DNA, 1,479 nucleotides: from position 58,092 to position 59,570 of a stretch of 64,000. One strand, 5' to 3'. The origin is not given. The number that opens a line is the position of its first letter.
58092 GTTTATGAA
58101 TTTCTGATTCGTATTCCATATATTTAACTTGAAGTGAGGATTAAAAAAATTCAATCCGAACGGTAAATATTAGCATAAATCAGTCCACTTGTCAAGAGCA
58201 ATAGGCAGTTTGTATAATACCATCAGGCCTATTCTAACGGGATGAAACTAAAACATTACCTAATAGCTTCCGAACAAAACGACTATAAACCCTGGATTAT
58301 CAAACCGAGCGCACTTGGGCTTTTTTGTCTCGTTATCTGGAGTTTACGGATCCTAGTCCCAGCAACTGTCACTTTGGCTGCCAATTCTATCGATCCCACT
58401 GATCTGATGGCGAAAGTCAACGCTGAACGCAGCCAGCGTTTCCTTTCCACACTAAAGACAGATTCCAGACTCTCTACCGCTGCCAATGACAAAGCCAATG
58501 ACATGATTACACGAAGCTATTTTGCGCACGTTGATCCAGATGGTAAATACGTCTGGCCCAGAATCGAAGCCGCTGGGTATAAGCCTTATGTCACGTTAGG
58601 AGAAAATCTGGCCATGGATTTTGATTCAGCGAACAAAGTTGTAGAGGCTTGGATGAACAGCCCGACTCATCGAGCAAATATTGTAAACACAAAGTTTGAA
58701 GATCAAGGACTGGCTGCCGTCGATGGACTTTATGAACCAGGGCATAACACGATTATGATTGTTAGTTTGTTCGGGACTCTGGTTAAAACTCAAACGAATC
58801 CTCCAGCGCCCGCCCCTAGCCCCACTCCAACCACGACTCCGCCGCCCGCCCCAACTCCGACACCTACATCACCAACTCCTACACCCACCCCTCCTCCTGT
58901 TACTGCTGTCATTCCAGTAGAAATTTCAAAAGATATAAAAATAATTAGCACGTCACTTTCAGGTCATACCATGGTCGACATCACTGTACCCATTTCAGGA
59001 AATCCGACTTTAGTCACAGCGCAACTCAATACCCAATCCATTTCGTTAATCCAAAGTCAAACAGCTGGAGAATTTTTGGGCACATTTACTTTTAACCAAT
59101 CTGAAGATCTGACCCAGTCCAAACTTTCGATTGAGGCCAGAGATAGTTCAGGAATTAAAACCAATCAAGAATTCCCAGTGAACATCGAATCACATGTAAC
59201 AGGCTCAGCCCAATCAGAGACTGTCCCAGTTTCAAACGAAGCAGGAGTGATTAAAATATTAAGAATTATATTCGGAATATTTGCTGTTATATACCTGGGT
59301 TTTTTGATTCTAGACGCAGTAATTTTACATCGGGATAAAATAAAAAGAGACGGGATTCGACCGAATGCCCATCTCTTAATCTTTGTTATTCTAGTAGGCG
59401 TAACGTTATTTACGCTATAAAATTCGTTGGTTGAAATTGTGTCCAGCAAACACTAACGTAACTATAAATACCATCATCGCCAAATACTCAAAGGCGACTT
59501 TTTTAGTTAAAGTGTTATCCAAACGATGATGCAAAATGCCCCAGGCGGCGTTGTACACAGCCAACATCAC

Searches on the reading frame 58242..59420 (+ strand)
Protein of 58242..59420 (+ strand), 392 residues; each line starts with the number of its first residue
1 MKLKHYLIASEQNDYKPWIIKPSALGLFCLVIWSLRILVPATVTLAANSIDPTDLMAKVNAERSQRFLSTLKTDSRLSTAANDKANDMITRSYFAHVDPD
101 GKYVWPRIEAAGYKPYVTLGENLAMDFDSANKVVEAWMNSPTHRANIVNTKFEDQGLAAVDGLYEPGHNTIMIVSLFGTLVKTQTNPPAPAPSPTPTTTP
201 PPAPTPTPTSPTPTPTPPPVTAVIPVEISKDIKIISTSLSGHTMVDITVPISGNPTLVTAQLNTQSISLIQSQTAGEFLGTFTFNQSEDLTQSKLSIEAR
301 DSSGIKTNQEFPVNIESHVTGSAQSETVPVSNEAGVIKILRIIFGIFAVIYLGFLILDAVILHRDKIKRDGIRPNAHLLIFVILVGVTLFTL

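Call 3: search_protein_families(library=pfam, proteins=[window:58242-59420:+], max_evalue=0.01)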
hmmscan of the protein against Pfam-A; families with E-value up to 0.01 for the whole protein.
window:58242-59420:+ (392 aa): 2 families
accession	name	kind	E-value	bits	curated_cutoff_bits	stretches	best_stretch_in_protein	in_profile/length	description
PF00188.32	CAP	-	1.2e-16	62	21.1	1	57-160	2-103/117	Cysteine-rich secretory protein family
PF04625.18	DEC-1_N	-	0.00086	18.9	29.2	1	190-223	116-149/403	DEC-1 protein, N-terminal region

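Call 5: search_protein_families(library=ncbifam, proteins=[window:58242-59420:+], max_evalue=0.1)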
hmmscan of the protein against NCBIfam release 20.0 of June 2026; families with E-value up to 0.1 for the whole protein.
window:58242-59420:+ (392 aa): 5 families
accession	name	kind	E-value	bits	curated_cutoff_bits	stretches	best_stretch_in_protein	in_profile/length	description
TIGR02909.1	spore_YkwD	subfamily_domain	1.7e-23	82.9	171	1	55-162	8-114/127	uncharacterized protein, YkwD family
NF052539.1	DivAsocLipDalA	equivalog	2.1e-14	53.7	200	1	53-159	49-154/169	divisome-associated lipoprotein DalA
NF037973.1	metallo_SslE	exception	0.0031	14.9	3000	1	178-221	43-88/1519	lipoprotein metalloprotease SslE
NF040983.1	BimA_second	exception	0.026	13.4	600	1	183-271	105-191/381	trimeric autotransporter actin-nucleating factor BimA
TIGR04526.1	predic_Ig_block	subfamily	0.042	12.7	150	1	185-249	75-141/693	putative immunoglobulin-blocking virulence protein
